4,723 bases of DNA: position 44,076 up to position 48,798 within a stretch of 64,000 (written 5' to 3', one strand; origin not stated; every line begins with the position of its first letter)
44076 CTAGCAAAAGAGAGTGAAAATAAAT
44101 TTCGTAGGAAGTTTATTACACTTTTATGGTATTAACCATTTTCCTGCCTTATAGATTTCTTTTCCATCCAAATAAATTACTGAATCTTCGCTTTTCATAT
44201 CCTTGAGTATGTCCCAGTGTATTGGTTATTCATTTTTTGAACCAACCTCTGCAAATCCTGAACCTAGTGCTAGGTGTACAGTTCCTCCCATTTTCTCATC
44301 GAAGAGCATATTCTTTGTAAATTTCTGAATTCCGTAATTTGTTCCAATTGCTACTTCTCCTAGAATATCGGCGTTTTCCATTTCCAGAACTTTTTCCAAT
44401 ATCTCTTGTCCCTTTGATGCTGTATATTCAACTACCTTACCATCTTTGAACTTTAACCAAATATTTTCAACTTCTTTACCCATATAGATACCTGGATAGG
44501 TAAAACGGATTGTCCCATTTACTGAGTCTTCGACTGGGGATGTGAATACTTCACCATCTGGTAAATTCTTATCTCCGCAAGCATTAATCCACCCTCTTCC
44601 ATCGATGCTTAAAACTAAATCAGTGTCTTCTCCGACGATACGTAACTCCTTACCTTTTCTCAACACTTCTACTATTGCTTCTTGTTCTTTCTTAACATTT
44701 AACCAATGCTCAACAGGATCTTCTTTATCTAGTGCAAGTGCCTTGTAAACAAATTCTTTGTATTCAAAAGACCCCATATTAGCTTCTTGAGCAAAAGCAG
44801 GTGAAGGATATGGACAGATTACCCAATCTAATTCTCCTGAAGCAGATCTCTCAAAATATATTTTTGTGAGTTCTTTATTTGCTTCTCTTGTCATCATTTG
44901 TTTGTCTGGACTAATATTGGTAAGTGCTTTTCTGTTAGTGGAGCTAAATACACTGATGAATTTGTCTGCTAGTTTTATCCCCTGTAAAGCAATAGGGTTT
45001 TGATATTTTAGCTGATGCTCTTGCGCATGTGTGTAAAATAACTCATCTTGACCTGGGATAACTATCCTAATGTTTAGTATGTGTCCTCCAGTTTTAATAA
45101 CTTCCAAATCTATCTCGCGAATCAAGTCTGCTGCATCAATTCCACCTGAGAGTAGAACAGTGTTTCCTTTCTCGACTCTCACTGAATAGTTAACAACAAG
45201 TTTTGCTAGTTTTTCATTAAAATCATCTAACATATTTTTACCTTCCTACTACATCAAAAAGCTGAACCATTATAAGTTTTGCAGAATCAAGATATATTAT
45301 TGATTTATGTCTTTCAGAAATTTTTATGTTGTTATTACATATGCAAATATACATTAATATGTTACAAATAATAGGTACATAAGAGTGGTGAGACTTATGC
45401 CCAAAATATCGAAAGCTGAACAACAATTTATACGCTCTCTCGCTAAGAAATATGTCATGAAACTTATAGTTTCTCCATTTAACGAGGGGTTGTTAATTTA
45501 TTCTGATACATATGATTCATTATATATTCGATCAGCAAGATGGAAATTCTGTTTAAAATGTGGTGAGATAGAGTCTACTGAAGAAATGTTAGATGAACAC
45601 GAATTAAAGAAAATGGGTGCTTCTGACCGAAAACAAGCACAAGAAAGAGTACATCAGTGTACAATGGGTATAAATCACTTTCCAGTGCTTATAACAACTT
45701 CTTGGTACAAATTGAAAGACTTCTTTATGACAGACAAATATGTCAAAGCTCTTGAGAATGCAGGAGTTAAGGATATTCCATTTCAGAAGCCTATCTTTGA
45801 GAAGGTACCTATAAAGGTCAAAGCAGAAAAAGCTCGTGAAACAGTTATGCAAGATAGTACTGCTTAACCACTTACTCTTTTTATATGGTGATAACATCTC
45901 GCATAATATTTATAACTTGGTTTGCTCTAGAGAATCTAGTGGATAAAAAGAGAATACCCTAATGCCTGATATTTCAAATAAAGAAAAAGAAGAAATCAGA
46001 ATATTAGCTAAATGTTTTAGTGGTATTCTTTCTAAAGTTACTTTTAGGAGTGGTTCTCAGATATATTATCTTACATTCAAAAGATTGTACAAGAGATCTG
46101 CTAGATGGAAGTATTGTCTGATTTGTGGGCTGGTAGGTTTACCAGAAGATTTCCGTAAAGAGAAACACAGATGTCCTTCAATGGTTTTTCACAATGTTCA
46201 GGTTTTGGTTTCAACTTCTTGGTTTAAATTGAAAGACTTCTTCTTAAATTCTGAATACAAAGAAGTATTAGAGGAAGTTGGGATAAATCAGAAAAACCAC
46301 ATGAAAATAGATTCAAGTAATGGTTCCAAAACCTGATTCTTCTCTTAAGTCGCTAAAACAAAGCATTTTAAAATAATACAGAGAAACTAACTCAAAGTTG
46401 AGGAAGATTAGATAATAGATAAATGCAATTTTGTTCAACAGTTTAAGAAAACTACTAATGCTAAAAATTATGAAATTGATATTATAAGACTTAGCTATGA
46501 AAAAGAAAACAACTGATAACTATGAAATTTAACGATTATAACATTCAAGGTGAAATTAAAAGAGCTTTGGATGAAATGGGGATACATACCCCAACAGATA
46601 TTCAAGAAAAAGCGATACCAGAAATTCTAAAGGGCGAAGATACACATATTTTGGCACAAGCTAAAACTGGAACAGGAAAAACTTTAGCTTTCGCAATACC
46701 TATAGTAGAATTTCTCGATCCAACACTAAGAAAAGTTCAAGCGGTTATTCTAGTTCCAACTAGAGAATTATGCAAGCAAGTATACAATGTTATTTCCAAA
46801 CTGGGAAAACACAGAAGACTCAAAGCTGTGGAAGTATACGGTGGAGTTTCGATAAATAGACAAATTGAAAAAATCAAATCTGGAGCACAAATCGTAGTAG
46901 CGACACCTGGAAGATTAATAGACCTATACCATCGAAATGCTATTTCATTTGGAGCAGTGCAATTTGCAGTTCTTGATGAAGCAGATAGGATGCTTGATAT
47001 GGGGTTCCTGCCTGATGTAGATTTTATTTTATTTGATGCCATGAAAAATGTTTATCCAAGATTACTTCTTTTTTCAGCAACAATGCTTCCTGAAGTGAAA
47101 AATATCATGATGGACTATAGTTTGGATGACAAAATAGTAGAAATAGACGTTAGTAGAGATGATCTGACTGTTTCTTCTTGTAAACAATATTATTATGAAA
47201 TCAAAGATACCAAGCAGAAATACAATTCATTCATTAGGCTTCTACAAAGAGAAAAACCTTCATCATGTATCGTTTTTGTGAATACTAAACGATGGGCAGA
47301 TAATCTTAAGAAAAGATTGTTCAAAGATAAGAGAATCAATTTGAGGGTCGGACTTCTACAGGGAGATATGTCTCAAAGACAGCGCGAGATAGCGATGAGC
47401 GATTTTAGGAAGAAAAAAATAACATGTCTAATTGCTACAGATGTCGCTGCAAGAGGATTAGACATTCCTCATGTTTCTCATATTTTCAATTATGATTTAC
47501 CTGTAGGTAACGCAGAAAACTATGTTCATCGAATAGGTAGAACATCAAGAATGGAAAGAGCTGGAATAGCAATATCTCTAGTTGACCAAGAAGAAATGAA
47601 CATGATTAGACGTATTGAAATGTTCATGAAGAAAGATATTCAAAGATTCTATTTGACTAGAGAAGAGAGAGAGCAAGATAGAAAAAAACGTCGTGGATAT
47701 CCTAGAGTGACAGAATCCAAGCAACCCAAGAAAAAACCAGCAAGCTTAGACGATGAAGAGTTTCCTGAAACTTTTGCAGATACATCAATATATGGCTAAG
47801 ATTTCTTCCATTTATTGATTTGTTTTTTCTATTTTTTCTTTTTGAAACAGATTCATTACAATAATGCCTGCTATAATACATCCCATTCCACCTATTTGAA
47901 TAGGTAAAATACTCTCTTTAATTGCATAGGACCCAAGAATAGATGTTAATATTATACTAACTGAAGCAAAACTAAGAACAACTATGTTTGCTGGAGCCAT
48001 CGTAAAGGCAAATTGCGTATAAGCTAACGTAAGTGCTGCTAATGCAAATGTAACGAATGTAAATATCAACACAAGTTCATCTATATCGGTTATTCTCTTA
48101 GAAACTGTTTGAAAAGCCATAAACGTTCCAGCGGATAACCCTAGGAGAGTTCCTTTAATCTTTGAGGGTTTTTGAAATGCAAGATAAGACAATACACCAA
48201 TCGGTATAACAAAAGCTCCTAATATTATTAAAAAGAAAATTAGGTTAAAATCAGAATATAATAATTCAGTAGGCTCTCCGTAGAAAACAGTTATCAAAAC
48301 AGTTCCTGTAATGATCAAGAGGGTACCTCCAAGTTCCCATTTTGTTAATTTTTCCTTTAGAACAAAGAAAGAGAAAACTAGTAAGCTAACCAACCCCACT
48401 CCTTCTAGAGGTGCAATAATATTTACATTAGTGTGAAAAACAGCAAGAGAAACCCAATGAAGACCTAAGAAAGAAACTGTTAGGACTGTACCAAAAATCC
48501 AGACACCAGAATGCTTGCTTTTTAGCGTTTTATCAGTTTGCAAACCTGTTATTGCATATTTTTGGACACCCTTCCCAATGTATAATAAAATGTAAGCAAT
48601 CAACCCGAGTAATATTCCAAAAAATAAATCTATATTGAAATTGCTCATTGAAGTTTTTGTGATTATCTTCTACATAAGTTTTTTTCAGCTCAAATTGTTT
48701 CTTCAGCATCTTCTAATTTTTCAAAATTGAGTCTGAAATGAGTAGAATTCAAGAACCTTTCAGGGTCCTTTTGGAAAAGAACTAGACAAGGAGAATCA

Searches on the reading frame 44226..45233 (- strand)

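Call 36: search_protein_families(library=pfam, proteins=[window:44226-45233:-], max_evalue=0.001)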
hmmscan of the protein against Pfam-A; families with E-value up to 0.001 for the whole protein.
window:44226-45233:- (335 aa): 1 family
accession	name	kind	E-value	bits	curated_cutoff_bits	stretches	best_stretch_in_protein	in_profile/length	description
PF02073.20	Peptidase_M29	-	7.3e-82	275.8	27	1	7-330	6-353/406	Thermophilic metalloprotease (M29)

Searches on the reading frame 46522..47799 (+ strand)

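Call 36: search_protein_families(library=pfam, proteins=[window:46522-47799:+], max_evalue=0.001)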
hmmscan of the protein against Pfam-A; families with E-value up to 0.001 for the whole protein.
window:46522-47799:+ (425 aa): 3 families
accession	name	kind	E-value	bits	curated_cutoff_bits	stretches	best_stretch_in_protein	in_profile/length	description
PF00270.35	DEAD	-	2e-47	161.5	26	1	25-194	1-166/167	DEAD/DEAH box helicase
PF00271.37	Helicase_C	-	2.5e-32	111.8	23.5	1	233-344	2-109/110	Helicase conserved C-terminal domain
PF04851.21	ResIII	-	6.1e-11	42.9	22.5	1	23-160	3-140/164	Type III restriction enzyme, res subunit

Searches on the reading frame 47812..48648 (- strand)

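Call 36: search_protein_families(library=pfam, proteins=[window:47812-48648:-], max_evalue=0.001)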
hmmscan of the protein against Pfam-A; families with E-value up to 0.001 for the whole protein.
window:47812-48648:- (278 aa): 2 families
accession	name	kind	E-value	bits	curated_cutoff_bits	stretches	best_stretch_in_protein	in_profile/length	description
PF05653.20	Mg_trans_NIPA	-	4.9e-06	26.4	26.2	0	8-148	3-146/295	Magnesium transporter NIPA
PF00892.27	EamA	-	0.00014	22.6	28.2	0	9-120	35-134/135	EamA-like transporter family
